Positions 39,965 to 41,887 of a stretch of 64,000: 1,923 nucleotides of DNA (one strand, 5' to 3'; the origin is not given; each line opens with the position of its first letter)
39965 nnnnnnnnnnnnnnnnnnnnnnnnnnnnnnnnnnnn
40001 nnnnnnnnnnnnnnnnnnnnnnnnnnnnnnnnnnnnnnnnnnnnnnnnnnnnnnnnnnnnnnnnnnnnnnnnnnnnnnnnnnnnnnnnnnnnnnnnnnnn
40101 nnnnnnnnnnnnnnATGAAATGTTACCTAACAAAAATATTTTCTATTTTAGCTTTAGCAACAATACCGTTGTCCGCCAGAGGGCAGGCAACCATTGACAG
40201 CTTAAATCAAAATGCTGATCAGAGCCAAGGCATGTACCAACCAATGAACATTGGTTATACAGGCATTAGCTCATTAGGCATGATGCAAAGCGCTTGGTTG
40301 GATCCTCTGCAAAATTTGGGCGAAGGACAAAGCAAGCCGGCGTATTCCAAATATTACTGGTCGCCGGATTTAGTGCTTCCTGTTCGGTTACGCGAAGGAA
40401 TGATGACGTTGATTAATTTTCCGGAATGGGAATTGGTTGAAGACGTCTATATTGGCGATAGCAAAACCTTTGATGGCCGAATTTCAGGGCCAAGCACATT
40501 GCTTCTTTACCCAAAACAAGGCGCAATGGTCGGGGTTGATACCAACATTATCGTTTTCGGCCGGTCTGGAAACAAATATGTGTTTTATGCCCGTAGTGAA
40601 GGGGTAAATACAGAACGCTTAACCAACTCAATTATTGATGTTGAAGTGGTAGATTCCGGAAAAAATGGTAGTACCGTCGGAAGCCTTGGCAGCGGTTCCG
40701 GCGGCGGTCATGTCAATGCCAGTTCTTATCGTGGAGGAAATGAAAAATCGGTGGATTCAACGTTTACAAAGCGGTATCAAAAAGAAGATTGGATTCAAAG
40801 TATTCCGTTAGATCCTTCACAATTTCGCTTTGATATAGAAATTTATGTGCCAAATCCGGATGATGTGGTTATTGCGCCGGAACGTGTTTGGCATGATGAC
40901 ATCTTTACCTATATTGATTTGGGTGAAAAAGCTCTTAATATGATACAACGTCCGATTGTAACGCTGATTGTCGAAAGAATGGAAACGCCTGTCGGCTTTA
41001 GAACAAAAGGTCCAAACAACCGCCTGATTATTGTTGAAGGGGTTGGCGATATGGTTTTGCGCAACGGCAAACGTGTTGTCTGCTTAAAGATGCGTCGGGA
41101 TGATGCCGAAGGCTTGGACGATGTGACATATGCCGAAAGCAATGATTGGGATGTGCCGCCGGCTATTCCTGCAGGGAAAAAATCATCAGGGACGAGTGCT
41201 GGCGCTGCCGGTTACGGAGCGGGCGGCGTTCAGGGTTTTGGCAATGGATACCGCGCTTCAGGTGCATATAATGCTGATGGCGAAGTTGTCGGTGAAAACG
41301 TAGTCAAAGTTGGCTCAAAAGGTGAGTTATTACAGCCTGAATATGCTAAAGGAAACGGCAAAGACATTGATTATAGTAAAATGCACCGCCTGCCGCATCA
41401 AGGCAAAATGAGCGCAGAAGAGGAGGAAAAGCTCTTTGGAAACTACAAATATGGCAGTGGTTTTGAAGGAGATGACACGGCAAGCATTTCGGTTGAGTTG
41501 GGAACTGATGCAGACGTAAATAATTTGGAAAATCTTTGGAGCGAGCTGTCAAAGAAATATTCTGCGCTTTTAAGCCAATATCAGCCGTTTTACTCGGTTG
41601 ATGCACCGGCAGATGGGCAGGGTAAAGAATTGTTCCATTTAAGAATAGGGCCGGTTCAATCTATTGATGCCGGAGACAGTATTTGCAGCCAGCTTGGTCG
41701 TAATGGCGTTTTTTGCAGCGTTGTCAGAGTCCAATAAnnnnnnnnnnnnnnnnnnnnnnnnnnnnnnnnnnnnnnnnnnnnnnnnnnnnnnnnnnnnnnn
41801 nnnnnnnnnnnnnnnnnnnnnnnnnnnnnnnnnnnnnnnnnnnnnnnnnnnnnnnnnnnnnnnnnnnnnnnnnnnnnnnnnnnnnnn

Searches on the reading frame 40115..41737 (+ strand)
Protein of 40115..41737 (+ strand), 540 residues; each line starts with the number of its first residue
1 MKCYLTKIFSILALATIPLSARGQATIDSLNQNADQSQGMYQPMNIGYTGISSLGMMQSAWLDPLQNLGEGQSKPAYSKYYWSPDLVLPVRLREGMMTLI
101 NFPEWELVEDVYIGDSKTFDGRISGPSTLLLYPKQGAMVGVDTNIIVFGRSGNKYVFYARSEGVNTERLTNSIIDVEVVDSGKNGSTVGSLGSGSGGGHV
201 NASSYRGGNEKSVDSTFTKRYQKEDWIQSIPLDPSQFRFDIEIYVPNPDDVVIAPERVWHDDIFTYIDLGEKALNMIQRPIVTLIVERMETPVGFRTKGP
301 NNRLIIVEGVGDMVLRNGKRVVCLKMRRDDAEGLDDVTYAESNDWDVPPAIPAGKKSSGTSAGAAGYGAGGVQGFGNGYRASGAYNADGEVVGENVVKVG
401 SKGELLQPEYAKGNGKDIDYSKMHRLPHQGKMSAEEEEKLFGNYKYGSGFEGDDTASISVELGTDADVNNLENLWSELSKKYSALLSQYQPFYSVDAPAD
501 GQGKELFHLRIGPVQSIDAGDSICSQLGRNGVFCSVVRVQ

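Call 3: search_protein_families(library=pfam, proteins=[window:40115-41737:+], max_evalue=0.01)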
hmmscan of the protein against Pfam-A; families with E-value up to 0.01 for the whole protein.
window:40115-41737:+ (540 aa): 2 families
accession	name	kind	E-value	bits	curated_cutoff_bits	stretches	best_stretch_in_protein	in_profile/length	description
PF03524.21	CagX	-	3.2e-12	47.1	34.2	1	78-325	4-196/198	Conjugal transfer protein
PF05036.18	SPOR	-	0.00068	20.4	21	1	466-538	13-76/76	SPOR domain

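Call 6: search_protein_families(library=ncbifam, proteins=[window:40115-41737:+], max_evalue=0.01)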
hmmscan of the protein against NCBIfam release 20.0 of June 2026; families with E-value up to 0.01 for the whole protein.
window:40115-41737:+ (540 aa): 1 family
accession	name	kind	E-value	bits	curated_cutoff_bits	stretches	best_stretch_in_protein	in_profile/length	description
TIGR02781.1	VirB9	equivalog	3e-08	33.6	217.7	1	82-161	35-109/248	P-type conjugative transfer protein VirB9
